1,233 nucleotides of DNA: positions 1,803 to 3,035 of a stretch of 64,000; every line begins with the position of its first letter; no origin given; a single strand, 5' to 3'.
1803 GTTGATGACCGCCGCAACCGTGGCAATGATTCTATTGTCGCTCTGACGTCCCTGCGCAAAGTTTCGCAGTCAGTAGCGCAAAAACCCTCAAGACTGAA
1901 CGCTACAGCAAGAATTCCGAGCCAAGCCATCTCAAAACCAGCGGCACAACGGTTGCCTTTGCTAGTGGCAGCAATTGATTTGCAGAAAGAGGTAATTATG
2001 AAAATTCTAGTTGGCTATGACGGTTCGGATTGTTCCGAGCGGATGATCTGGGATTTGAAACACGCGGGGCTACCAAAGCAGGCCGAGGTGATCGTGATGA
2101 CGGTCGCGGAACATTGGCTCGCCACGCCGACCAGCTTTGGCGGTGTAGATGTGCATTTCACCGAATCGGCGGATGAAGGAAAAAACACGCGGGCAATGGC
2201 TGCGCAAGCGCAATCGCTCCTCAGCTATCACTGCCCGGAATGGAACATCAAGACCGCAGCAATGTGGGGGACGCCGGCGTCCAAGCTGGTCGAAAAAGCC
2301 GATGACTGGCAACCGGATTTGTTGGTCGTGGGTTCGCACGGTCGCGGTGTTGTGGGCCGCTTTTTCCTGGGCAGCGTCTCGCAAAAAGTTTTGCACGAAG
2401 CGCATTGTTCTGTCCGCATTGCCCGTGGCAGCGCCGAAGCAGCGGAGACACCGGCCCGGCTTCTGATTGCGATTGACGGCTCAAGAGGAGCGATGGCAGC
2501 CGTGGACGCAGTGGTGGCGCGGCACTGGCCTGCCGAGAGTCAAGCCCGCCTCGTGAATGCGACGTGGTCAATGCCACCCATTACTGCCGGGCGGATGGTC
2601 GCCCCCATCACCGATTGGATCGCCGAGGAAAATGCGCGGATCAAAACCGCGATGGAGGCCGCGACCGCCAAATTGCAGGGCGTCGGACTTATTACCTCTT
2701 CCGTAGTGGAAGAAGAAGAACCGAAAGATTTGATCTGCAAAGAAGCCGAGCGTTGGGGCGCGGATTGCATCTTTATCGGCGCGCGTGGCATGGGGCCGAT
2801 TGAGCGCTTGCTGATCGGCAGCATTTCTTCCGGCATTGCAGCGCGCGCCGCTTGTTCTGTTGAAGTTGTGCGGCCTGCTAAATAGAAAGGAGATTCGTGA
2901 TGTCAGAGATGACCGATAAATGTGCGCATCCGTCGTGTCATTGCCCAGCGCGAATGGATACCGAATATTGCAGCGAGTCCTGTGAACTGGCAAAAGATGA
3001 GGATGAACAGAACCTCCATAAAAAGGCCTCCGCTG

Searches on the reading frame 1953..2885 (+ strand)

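Call 22: search_protein_families(library=pfam, proteins=[window:1953-2885:+], max_evalue=0.00001)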
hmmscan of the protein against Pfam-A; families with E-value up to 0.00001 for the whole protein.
window:1953-2885:+ (310 aa): 1 family
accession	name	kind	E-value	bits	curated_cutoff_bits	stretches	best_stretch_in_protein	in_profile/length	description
PF00582.32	Usp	-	1.7e-43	149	24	2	16-157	3-140/141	Universal stress protein family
